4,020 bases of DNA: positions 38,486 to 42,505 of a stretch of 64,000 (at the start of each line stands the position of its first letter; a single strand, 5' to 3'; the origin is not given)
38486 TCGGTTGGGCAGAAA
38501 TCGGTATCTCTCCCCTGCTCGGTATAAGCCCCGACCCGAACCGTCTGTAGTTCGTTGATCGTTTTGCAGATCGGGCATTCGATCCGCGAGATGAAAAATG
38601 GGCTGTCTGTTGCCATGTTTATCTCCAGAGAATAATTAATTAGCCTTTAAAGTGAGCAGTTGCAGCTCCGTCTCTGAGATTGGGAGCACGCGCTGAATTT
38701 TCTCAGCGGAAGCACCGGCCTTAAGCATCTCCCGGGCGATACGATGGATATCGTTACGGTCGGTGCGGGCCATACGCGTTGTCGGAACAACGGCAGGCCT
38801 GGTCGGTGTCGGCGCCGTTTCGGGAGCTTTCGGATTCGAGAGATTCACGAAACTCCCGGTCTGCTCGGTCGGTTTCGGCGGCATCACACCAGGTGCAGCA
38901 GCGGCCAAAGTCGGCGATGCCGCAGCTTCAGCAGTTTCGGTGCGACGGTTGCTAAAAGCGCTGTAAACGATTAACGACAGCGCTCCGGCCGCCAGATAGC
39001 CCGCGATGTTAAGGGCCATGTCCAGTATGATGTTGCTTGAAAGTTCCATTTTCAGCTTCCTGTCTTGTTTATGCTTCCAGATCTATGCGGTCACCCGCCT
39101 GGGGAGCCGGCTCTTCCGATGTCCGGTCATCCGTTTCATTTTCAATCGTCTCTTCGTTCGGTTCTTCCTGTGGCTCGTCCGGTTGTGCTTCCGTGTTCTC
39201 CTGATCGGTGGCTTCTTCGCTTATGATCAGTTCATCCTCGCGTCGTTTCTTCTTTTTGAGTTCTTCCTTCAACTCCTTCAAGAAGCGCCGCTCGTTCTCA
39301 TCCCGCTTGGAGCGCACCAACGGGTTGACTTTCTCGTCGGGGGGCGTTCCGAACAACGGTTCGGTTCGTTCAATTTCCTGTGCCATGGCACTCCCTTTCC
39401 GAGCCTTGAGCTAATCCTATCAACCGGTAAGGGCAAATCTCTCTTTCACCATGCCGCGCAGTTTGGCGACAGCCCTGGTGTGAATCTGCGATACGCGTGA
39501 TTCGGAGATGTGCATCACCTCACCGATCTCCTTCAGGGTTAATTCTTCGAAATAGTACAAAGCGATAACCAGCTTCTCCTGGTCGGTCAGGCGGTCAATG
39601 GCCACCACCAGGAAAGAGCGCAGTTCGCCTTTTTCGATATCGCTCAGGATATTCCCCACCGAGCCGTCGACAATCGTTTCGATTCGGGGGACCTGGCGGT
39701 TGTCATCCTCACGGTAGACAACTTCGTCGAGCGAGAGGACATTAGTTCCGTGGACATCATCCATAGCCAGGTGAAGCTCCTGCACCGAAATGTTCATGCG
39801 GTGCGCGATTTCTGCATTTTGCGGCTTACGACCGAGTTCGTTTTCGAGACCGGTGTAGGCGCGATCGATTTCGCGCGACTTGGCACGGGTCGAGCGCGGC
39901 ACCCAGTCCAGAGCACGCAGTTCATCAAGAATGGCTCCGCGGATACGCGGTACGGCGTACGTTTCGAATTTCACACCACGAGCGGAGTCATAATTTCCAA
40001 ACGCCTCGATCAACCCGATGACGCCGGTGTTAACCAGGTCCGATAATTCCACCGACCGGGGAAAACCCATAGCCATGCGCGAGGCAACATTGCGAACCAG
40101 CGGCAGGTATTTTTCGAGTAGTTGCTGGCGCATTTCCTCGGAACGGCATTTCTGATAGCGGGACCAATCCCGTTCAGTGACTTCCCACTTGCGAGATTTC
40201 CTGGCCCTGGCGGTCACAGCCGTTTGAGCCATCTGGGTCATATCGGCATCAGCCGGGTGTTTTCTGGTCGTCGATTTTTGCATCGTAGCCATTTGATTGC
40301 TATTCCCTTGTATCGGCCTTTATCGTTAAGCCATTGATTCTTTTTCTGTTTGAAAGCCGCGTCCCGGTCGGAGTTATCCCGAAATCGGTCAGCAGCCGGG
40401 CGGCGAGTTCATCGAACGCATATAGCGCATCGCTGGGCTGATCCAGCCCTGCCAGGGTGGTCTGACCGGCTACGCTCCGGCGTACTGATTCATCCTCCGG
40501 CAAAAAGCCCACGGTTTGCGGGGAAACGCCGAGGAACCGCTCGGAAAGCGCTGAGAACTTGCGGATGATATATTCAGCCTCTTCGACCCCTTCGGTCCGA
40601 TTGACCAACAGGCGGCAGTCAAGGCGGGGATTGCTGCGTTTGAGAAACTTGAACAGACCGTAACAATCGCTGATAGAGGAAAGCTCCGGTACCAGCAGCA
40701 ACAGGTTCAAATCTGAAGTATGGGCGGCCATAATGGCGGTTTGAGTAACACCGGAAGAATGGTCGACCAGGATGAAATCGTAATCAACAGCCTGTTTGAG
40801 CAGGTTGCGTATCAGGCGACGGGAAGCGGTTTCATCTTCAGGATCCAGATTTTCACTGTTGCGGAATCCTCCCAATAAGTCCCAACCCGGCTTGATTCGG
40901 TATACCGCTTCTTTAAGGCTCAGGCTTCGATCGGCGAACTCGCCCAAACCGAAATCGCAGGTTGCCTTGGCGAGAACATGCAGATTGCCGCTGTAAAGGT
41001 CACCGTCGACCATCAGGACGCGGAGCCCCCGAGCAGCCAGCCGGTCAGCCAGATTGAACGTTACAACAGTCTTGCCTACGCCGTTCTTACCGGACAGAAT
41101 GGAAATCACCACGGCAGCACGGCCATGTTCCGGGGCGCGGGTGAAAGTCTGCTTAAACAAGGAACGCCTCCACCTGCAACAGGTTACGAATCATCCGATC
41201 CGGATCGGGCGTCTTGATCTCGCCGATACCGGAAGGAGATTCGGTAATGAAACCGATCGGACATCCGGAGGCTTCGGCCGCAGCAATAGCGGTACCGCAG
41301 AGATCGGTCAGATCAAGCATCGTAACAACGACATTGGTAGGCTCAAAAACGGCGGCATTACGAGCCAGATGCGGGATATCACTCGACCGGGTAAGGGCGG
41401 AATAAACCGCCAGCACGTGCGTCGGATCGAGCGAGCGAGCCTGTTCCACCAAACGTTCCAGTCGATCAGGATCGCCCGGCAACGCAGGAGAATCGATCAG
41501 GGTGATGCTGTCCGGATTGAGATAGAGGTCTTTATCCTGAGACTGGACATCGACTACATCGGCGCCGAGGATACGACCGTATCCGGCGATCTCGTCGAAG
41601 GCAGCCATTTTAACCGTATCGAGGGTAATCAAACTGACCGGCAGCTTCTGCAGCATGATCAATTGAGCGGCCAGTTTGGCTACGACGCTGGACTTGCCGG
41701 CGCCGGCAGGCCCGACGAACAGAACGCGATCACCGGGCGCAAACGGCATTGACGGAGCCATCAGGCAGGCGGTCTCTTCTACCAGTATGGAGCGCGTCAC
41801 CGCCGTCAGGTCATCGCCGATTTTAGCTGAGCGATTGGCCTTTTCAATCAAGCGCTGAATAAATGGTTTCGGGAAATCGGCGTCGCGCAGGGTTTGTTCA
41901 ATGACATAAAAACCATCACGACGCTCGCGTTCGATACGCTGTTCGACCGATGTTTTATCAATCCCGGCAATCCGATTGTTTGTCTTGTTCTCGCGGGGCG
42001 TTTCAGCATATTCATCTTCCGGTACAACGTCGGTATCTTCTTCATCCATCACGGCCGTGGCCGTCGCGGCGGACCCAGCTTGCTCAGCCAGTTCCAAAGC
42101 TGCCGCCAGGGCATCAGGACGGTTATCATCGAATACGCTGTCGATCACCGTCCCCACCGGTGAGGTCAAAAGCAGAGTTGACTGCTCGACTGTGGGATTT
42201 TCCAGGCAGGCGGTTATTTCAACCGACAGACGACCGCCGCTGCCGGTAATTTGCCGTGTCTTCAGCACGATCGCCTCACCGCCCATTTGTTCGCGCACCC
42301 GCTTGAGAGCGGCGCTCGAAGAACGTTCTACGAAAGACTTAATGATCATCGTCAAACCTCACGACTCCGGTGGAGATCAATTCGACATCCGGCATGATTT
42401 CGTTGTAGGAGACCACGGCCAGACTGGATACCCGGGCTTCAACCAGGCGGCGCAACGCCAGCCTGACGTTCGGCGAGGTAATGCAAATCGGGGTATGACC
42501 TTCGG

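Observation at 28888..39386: Unusual signalling tail fused to the flagellar operon in place of a chemotaxis block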

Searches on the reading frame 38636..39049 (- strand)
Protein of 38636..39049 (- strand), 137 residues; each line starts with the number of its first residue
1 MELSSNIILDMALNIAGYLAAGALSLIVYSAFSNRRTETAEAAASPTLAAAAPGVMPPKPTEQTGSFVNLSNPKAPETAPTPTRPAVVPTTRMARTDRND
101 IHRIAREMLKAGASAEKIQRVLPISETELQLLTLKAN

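Call 3: search_protein_families(library=pfam, proteins=[window:38636-39049:-], max_evalue=0.1)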
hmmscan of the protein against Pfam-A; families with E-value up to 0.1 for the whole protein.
window:38636-39049:- (137 aa): 0 families

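Call 40: search_protein_families(library=ncbifam, proteins=[window:38636-39049:-], max_evalue=0.05)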
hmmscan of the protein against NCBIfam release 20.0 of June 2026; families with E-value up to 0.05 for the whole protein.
window:38636-39049:- (137 aa): 0 families

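Call 61: search_protein_families(library=pfam, alignment_id=A3, max_evalue=1)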
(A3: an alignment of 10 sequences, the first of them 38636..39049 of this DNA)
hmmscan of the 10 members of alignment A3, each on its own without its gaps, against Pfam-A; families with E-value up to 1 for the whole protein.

A. member 1, window:38636-39049:- (137 aa): 0 families

B. families by the number of members that match (of 10 scanned): 11 families
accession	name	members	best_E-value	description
PF10975.14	DUF2802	3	0.0061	Protein of unknown function (DUF2802)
PF22943.2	HTH_68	2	0.0028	Putative helix-turn-helix domain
PF14308.11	DnaJ-X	1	0.072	X-domain of DnaJ-containing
PF17988.6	VEGFR-2_TMD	1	0.076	VEGFR-2 Transmembrane domain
PF01402.27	RHH_1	1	0.096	Ribbon-helix-helix protein, copG family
PF12026.14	CAS_C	1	0.1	Crk-Associated Substrate C-terminal domain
PF15621.11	PROL5-SMR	1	0.11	Proline-rich submaxillary gland androgen-regulated family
PF13602.12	ADH_zinc_N_2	1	0.13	Zinc-binding dehydrogenase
PF05184.20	SapB_1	1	0.14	Saposin-like type B, region 1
PF09954.14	DUF2188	1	0.14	Uncharacterized protein conserved in bacteria (DUF2188)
PF14029.11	DUF4244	1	0.16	Protein of unknown function (DUF4244)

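Call 62: search_solved_structures(query=A3, max_evalue=10)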
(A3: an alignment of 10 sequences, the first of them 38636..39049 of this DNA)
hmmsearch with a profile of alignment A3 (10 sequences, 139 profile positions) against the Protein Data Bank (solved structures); distinct sequences matched with E-value up to 10: 6.
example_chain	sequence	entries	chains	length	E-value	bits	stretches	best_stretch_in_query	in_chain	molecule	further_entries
8vd6_A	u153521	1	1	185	0.00035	24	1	96-131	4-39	CAP REPEAT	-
5hub_A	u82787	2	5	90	0.12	15.7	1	86-123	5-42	Chorismate mutase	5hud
7ph8_A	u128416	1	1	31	1.5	12.3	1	11-34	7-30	Insulin-like growth factor 1 receptor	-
6pyh_A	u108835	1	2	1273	3.2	11.2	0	11-38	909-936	Insulin-like growth factor 1 receptor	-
6jk8_A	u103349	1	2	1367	4.2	10.8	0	11-38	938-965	Insulin-like growth factor 1 receptor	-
8eyr_B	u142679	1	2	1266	4.5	10.7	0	11-37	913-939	Insulin-like growth factor 1 receptor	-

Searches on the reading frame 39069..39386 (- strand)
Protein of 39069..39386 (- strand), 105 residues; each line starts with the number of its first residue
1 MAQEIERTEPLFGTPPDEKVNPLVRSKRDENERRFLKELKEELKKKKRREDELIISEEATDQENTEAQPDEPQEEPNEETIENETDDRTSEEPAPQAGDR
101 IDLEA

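Call 3: search_protein_families(library=pfam, proteins=[window:39069-39386:-], max_evalue=0.1)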
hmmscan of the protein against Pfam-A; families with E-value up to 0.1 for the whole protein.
window:39069-39386:- (105 aa): 0 families

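Call 40: search_protein_families(library=ncbifam, proteins=[window:39069-39386:-], max_evalue=0.05)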
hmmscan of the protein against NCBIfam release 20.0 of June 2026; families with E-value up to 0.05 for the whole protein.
window:39069-39386:- (105 aa): 0 families

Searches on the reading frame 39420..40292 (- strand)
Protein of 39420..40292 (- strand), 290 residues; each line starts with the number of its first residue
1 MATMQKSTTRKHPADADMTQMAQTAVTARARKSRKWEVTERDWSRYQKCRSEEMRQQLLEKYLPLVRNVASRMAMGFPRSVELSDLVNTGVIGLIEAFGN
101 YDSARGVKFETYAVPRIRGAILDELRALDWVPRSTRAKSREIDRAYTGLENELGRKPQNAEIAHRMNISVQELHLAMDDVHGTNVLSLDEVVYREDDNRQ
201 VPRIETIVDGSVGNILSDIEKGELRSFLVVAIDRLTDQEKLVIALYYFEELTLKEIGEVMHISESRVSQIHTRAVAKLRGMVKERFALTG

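Call 75: search_protein_families(library=pfam, proteins=[window:39420-40292:-], max_evalue=0.01)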
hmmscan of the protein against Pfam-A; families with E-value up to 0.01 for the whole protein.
window:39420-40292:- (290 aa): 6 families
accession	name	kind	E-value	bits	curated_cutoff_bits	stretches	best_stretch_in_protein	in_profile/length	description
PF04545.22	Sigma70_r4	-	2.9e-21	75.1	24.1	1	231-279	1-49/50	Sigma-70, region 4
PF04542.20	Sigma70_r2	-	4.6e-17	62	24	1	58-130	1-70/71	Sigma-70 region 2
PF04539.22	Sigma70_r3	-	4.2e-10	40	25.3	1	139-190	3-54/78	Sigma-70 region 3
PF08281.18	Sigma70_r4_2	-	9.6e-10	38.4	25.7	1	230-278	6-54/54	Sigma-70, region 4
PF04297.20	UPF0122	-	0.00026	21.6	22.7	1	235-274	18-57/101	Putative helix-turn-helix protein, YlxM / p13 like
PF00196.25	GerE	-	0.00081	19.4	23.5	0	234-278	2-45/57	Bacterial regulatory proteins, luxR family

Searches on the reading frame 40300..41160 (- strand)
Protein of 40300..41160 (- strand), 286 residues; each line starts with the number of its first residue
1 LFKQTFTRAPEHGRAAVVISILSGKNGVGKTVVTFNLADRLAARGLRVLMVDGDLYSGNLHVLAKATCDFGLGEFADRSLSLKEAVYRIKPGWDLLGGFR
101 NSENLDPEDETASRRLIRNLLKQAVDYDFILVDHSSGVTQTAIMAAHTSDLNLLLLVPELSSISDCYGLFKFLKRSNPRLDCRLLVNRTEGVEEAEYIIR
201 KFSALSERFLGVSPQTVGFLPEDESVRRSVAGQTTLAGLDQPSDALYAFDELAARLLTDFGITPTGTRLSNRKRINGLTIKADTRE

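Call 7: search_protein_families(library=pfam, proteins=[window:40300-41160:-], max_evalue=0.001)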
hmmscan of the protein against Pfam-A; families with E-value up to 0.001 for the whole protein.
window:40300-41160:- (286 aa): 6 families
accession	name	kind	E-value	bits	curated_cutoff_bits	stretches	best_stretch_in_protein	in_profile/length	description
PF01656.29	CbiA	-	3.1e-11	43.7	25.4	1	19-231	1-120/125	CobQ/CobB/MinD/ParA nucleotide binding domain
PF13614.12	AAA_31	-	3.6e-11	43.8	27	1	18-175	3-166/177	AAA domain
PF10609.15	ParA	-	7.9e-09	35.7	27.1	1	17-61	4-48/246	NUBPL iron-transfer P-loop NTPase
PF00142.24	Fer4_NifH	-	3.1e-05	24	25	0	22-54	5-37/271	4Fe-4S iron sulfur cluster binding proteins, NifH/frxC family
PF06564.18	CBP_BcsQ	-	5.2e-05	23.3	21.3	1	25-189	10-171/234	Cellulose biosynthesis protein BcsQ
PF13481.12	AAA_25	-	0.00039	20.5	27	0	18-86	34-98/195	AAA domain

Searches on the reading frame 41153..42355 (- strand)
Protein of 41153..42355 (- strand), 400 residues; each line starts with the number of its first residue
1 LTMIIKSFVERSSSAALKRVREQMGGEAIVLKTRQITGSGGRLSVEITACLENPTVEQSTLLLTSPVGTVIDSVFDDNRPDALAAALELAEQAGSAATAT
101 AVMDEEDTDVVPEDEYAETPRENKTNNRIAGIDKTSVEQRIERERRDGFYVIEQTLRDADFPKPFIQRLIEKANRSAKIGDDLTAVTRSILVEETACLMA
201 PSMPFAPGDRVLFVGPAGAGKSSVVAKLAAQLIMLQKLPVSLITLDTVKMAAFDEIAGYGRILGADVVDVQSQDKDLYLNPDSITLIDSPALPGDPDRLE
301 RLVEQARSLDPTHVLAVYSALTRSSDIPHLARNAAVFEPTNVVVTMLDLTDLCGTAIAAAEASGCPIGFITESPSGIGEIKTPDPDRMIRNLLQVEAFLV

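Call 7: search_protein_families(library=pfam, proteins=[window:41153-42355:-], max_evalue=0.001)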
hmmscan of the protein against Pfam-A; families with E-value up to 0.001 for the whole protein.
window:41153-42355:- (400 aa): 2 families
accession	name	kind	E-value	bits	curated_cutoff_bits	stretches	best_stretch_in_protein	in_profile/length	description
PF00448.28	SRP54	-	9e-19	68.3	22.7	1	211-393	4-195/196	SRP54-type protein, GTPase domain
PF13671.12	AAA_33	-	0.00064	20.5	27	0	211-254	2-39/143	AAA domain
